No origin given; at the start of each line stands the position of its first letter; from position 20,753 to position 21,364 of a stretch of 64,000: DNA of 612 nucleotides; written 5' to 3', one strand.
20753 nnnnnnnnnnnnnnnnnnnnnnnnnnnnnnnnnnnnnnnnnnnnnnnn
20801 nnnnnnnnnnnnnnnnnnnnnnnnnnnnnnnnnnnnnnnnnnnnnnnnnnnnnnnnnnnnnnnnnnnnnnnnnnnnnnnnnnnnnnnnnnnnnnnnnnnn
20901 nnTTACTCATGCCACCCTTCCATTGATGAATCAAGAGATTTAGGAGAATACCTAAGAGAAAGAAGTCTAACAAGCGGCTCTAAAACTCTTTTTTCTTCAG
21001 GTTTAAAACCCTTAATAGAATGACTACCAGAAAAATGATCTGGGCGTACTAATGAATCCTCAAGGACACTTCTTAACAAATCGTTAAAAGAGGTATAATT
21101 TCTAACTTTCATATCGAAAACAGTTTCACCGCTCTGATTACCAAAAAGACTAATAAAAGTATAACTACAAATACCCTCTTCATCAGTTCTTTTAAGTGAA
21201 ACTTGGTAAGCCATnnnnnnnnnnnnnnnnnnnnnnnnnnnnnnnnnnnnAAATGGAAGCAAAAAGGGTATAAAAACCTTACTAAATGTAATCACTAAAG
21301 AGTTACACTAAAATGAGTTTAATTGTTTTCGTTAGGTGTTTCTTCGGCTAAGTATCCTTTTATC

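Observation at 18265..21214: Module copy 2: the same AbrB-PhoU-like / kinase / small AbrB-like arrangement, with an extra upstream ORF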

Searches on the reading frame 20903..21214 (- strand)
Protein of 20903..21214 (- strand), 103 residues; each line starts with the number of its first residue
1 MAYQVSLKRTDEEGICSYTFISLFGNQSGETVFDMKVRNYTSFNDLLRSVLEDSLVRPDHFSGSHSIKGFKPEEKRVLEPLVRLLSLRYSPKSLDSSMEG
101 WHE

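Call 90: search_protein_families(library=padloc, proteins=[window:20903-21214:-], max_evalue=0.01)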
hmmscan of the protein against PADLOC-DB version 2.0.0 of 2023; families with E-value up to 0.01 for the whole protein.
window:20903-21214:- (103 aa): 0 families

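Call 97: find_related_loci(query=window:20906-21214:-, collection=metagenome_contigs, flank=3000)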
Query window:20906-21214:- (103 aa) in metagenome_contigs; peptide patterns used: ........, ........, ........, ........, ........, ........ (x = any residue, [..] = any of these).
180 stretches matched a pattern, but none encodes a relative of the query by tblastn (E <= 1e-3).
